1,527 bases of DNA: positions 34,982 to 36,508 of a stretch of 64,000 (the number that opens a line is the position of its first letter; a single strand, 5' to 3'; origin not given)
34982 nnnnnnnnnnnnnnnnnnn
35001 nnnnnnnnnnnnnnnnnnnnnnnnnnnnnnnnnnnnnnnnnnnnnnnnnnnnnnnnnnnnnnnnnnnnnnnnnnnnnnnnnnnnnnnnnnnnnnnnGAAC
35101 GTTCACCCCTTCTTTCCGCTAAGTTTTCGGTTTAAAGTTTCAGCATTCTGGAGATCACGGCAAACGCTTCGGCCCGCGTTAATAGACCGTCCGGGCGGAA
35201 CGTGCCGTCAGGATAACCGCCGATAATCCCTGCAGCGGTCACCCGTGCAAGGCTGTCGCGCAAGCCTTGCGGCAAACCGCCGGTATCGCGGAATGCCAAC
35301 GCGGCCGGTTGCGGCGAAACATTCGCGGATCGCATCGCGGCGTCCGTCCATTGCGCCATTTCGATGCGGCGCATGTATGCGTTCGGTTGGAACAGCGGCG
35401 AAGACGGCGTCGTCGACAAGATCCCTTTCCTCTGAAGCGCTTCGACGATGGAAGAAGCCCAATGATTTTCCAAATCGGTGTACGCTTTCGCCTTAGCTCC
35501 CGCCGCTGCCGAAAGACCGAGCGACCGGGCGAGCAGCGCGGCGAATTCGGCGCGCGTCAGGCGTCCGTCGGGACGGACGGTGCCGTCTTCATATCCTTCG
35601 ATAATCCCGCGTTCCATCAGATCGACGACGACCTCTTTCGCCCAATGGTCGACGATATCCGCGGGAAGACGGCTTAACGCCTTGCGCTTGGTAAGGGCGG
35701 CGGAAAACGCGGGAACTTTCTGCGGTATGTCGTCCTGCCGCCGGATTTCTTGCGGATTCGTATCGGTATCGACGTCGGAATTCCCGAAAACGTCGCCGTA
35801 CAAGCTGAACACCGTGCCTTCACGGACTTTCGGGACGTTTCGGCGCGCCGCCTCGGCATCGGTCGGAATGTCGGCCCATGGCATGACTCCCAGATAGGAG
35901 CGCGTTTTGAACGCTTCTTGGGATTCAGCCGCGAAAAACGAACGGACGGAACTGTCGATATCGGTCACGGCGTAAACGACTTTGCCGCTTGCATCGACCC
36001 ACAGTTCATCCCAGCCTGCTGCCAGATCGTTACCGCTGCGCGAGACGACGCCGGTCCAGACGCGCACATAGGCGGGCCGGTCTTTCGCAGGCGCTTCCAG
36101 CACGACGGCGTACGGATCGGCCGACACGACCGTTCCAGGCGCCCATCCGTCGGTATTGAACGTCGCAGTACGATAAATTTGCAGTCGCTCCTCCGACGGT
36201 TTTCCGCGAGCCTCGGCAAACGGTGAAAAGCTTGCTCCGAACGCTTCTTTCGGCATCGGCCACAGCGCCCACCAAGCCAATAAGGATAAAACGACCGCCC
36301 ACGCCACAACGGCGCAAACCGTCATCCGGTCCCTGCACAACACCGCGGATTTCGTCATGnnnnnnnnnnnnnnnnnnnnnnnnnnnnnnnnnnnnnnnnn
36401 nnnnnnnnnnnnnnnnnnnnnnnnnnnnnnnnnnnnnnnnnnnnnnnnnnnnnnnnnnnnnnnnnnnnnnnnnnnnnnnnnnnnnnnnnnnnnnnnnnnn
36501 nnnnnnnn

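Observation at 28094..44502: Complete retractile type IV pilus operon with a non-canonical accessory gene set in a spore-forming Bacillales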

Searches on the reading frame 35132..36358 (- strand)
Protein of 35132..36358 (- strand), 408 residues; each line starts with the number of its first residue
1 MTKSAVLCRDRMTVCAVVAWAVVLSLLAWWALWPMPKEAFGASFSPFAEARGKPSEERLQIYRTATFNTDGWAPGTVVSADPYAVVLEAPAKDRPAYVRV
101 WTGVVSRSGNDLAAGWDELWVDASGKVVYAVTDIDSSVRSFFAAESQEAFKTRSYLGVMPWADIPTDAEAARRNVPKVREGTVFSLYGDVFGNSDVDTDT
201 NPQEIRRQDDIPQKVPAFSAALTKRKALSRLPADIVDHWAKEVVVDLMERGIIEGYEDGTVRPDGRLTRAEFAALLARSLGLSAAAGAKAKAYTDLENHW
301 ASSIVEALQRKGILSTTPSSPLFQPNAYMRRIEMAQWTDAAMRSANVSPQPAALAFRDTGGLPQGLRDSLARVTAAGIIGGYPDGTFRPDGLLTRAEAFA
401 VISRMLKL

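Call 4: search_protein_families(library=pfam, max_evalue=0.01, proteins=[window:35132-36358:-])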
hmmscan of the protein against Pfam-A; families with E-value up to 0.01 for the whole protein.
window:35132-36358:- (408 aa): 1 family
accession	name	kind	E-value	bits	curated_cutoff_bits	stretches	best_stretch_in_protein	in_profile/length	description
PF00395.25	SLH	-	6.2e-31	106.6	20.8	3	356-398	2-43/44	S-layer homology domain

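Call 6: search_protein_families(library=ncbifam, max_evalue=0.01, proteins=[window:35132-36358:-])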
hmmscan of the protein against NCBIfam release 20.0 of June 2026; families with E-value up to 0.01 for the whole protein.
window:35132-36358:- (408 aa): 2 families
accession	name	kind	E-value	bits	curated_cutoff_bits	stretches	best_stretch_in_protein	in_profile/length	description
NF033190.2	inl_like_NEAT_1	exception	4.3e-13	48.5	1275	2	244-341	655-751/754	NEAT domain-containing leucine-rich repeat protein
NF033921.0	por_somb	subfamily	1.2e-07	30.8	100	1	238-279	14-56/485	iron uptake porin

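Call 42: find_homologous_proteins(query=window:35132-36358:-, max_evalue=1e-10)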
Query window:35132-36358:- (408 aa): 312 proteins with E <= 1e-10 among 8000 candidates; the best 120 are listed.
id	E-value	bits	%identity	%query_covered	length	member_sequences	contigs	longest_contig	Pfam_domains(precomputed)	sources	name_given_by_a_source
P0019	1.8e-268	908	100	100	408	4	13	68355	PF00395.26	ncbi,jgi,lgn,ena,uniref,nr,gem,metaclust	ncbi:MAG: hypothetical protein BLM47_06375 [Candidatus Reconcilbacillus cellulovorans]|uniref:SLH do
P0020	4.9e-254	860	98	97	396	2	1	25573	PF00395.26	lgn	-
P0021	6.2e-100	353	48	88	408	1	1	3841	PF00395.26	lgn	-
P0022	2.6e-93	331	45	92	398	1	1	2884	PF00395.26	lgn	-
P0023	9.2e-92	326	45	88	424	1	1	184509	PF00395.26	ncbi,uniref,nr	ncbi:S-layer homology domain-containing protein [Paenibacillus cremeus]|uniref:S-layer homology doma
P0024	5.9e-86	307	42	89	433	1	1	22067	PF00395.26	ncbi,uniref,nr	ncbi:S-layer homology domain-containing protein [Paenibacillus koleovorans]|uniref:S-layer homology 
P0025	1.6e-79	286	39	98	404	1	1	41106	PF00395.26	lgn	-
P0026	2.7e-66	242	38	88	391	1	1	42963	PF00395.26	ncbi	-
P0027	6.3e-54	202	35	86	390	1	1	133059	PF00395.26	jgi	jgi:hypothetical protein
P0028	5.0e-33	133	27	58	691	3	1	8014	PF13229.13,PF07602.18,PF00395.26,PF05048.20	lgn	-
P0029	7.3e-24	103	41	25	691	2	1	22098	PF18676.7,PF00395.26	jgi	jgi:hypothetical protein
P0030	7.5e-24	103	36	47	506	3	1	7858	PF13287.13,PF13290.14,PF00395.26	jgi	jgi:hypothetical protein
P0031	1.6e-23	102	34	47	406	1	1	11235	PF00395.26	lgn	-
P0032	2.5e-23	101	33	43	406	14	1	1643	PF00395.26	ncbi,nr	ncbi:MAG: S-layer homology domain-containing protein [Firmicutes bacterium]|nr:S-layer homology doma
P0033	5.3e-23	100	37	38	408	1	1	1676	PF12733.14,PF00395.26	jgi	jgi:hypothetical protein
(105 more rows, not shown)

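Call 46: find_encoding_contigs(protein=P0024, flank=10000, max_places=1)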
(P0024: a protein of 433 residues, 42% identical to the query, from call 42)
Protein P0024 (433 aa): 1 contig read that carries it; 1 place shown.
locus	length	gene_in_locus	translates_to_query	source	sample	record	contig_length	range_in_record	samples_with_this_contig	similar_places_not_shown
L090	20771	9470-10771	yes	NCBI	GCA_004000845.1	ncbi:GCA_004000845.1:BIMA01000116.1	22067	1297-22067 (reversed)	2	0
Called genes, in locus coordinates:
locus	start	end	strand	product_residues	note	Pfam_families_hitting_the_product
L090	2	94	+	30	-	?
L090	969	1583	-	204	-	-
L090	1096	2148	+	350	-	-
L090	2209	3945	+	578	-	PF05157:MshEN, PF00437:T2SSE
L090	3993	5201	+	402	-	PF28597:T2SSF_N, PF00482:T2SSF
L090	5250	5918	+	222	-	PF07963:N_methyl (weak)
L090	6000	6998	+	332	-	PF11104:PilM_2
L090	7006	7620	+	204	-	-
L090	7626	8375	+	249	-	-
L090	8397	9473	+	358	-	PF00437:T2SSE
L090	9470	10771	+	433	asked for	PF00395:SLH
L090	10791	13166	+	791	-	PF00092:VWA, PF13519:VWA_2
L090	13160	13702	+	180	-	-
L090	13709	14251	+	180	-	PF07963:N_methyl (weak)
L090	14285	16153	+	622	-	-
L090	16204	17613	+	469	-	PF00072:Response_reg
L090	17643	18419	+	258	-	PF06750:A24_N_bact, PF01478:Peptidase_A24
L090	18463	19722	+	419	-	PF00672:HAMP, PF00015:MCPsignal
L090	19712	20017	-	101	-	PF18902:DUF5658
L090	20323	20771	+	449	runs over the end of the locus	PF02812:ELFV_dehydrog_N, PF00208:ELFV_dehydrog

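Call 47: find_encoding_contigs(protein=P0027, flank=10000, max_places=1)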
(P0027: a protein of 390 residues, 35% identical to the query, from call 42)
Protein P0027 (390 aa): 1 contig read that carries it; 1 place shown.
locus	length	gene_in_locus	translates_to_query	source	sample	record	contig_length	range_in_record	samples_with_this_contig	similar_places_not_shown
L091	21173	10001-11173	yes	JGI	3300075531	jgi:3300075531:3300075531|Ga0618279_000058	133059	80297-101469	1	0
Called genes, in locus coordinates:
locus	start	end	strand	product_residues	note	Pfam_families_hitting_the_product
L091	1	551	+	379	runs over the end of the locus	PF01270:Glyco_hydro_8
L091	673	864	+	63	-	-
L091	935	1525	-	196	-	PF04239:DUF421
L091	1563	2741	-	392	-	PF01070:FMN_dh, PF05690:ThiG (faint), PF00478:IMPDH (faint)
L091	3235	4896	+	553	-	PF05157:MshEN, PF00437:T2SSE, PF13401:AAA_22 (faint)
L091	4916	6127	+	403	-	PF28597:T2SSF_N, PF00482:T2SSF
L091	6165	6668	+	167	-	PF07963:N_methyl (weak)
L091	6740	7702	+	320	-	PF11104:PilM_2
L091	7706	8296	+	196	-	-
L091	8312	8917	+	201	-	-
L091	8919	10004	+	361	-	PF00437:T2SSE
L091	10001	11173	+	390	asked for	PF00395:SLH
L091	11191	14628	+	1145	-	PF00092:VWA, PF13519:VWA_2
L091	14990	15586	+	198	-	PF07963:N_methyl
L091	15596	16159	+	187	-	PF07963:N_methyl (weak)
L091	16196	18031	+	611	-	-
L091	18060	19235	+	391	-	PF00072:Response_reg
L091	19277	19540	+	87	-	-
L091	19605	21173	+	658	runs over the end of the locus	PF01011:PQQ, PF13570:Beta-prop_ACSF4 (weak), PF13360:PQQ_2, PF23727:Beta-prop_FAM234A_B (faint), PF13360:PQQ_2, PF13570:Beta-prop_ACSF4 (weak)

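Call 49: search_protein_families(library=pfam, max_evalue=0.05, proteins=[L090:1096-2148:+, L091:11191-14628:+])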
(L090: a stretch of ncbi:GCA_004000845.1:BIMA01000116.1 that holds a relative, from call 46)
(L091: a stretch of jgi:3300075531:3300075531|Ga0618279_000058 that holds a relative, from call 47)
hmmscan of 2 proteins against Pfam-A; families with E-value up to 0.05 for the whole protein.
L090:1096-2148:+ (350 aa): 1 family
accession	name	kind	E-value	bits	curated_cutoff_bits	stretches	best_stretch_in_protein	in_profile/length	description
PF04294.18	VanW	-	5.8e-05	23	27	1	188-247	59-118/130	VanW like protein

L091:11191-14628:+ (1145 aa): 4 families
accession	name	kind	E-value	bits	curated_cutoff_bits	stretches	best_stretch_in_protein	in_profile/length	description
PF00092.34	VWA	-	1.7e-15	58.1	23.8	1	73-275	1-173/174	von Willebrand factor type A domain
PF13519.12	VWA_2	-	8.6e-15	55.7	27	1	74-189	1-106/107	von Willebrand factor type A domain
PF13768.12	VWA_3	-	0.00021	21.8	27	1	142-261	60-153/155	von Willebrand factor type A domain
PF05762.20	VWA_CoxE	-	0.0067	16.3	26.4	0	145-195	118-165/222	VWA domain containing CoxE-like protein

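Call 55: predict_structure(alignment_id=A2)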
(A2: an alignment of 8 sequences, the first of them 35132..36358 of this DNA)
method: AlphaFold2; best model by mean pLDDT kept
length: 408 residues; sequences in the alignment: 8
mean_pLDDT: 77.1   pTM: 0.51
mean pLDDT of the five models: 77.1, 72.8, 69.9, 69.1, 68.2
residues with pLDDT >= 90: 97; 70-90: 217; 50-70: 29; < 50: 65
segments of 3 or more residues with pLDDT < 50: 1-43, 192-201, 218-229
pLDDT, mean of each block of 10 residues (from residue 1): 37 42 41 34 67 83 88 84 83 81 86 88 87 82 84 71 87 85 71 45 64 60 42 83 79 76 93 90 68 86 90 89 94 95 85 87 92 91 90 94 88
secondary structure, 60 per line:
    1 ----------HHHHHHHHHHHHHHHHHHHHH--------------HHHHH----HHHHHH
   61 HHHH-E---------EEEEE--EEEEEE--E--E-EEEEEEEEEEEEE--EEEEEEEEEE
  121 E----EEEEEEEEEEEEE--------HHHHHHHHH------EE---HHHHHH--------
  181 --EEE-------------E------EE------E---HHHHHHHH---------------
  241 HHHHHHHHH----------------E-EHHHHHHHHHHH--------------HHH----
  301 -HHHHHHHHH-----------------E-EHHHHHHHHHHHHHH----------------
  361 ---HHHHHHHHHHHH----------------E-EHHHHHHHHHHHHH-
elements in order: H11-31 H46-50 H55-64 E76-80 E83-88 E96-108 E111-121 E126-138 H147-155 H167-172 E183-185 H218-225 H241-249 H269-279 H302-310 H331-344 H364-375 H395-407

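Call 59: fold_search(model_id=the predicted structure, library=pdb)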
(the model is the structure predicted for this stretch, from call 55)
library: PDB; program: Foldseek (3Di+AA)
matches with E <= 10: 492; with E <= 0.001: 15
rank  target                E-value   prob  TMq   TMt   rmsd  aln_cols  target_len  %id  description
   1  3pyw                  1.4e-10  1.00  0.40  0.88   2.3       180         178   27  The structure of the SLH domain from B. anthracis surface array protein at 1.8A (released 2011-04-27)
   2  6bt4                  3.7e-09  1.00  0.36  0.85   2.5       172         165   27  Crystal structure of the SLH domain of Sap from Bacillus anthracis in complex with a pyruvylated SCWP unit (released 2018-03-21)
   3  7sv5_B                5.5e-07  1.00  0.33  0.77   3.7       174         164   19  Crystal structure of SpaA-SLH/G109A in complex with 4,6-Pyr-beta-D-ManNAc-(1->4)-beta-D-GlcNAcOMe (released 2022-03-09)
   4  6cwc_A                7.7e-07  1.00  0.33  0.77   3.5       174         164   20  Crystal structure of SpaA-SLH (released 2018-08-15)
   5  6cwf_A                1.0e-06  1.00  0.33  0.77   3.4       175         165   20  Crystal structure of SpaA-SLH in complex with 4,6-Pyr-beta-D-ManNAcOMe (released 2018-08-15)
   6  6cwr                  1.1e-06  1.00  0.33  0.77   3.5       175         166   20  Crystal structure of SpaA-SLH/G46A/G109A in complex with 4,6-Pyr-beta-D-ManNAcOMe (released 2018-08-15)
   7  6cwh_C                1.2e-06  1.00  0.34  0.79   3.0       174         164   20  Crystal structure of SpaA-SLH in complex with 4,6-Pyr-beta-D-ManNAcOMe (P1) (released 2018-08-15)
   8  6cwn                  1.5e-06  1.00  0.33  0.75   3.8       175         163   19  Crystal structure of SpaA-SLH/G109A in complex with 4,6-Pyr-beta-D-ManNAcOMe (released 2018-08-15)
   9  7sv3                  1.7e-06  1.00  0.33  0.74   3.6       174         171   21  Crystal structure of SpaA-SLH in complex with 4,6-Pyr-beta-D-ManNAc-(1->4)-beta-D-GlcNAcOMe (released 2022-03-09)
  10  7sv5_A                1.8e-06  1.00  0.33  0.73   3.7       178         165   20  Crystal structure of SpaA-SLH/G109A in complex with 4,6-Pyr-beta-D-ManNAc-(1->4)-beta-D-GlcNAcOMe (released 2022-03-09)
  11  7sv4                  1.9e-06  1.00  0.33  0.75   3.3       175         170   20  Crystal structure of SpaA-SLH in complex with 4,6-Pyr-beta-D-ManNAc-(1->4)-beta-D-GlcNAc-(1->3)-4,6-Pyr-beta-D-ManNAcOMe (released 2022-03-09)
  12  7sv6                  1.9e-06  1.00  0.33  0.77   3.5       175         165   20  Crystal structure of SpaA-SLH/G46A/G109A in complex with 4,6-Pyr-beta-D-ManNAc-(1->4)-beta-D-GlcNAcOMe (released 2022-03-09)
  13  6cwc_B                1.9e-06  1.00  0.33  0.76   3.5       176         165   20  Crystal structure of SpaA-SLH (released 2018-08-15)
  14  6cwm                  9.4e-06  1.00  0.33  0.74   3.5       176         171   22  Crystal structure of SpaA-SLH/G109A (released 2018-08-15)
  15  6cwl_B                4.2e-05  1.00  0.30  0.80   3.1       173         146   20  Crystal structure of SpaA-SLH in complex with beta-D-GlcNAc-(1->3)-4,6-Pyr-beta-D-ManNAcOMe (released 2018-08-15)
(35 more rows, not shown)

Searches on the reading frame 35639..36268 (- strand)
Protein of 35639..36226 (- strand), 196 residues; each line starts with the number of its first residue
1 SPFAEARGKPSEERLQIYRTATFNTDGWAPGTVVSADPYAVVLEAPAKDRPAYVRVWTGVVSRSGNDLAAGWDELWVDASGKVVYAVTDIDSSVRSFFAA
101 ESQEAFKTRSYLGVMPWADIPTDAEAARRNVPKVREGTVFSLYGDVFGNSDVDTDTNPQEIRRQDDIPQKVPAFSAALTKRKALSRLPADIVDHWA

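Call 30: find_homologous_proteins(query=window:35639-36226:-, max_evalue=0.001)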
Query window:35639-36226:-: 169 candidates shared short words with the query, none scored E <= 0.001.

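Call 89: find_related_loci(query=A6, collection=metagenome_contigs, flank=10000)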
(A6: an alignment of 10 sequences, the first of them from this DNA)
Query A6 (207 aa) in metagenome_contigs; peptide patterns used: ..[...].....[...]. (x = any residue, [..] = any of these).
9 stretches matched a pattern; 6 encode a relative of the query (tblastn E <= 1e-3); 6 distinct loci.
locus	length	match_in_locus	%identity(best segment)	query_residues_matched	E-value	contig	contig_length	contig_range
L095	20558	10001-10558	41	15-204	4e-43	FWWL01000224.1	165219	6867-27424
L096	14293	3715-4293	36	3-204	3e-30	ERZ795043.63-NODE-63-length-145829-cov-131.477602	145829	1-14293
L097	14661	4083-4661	36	3-204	6e-30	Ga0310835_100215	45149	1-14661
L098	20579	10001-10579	36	3-204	6e-30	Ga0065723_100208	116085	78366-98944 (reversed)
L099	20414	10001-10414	40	23-158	2e-29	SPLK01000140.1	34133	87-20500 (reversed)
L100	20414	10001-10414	39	23-158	5e-29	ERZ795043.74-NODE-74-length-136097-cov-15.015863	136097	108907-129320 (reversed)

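Call 90: search_solved_structures(query=A6, max_evalue=1)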
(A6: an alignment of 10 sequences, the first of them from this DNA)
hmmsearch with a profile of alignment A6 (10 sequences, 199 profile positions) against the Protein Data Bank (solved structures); distinct sequences matched with E-value up to 1: 0.
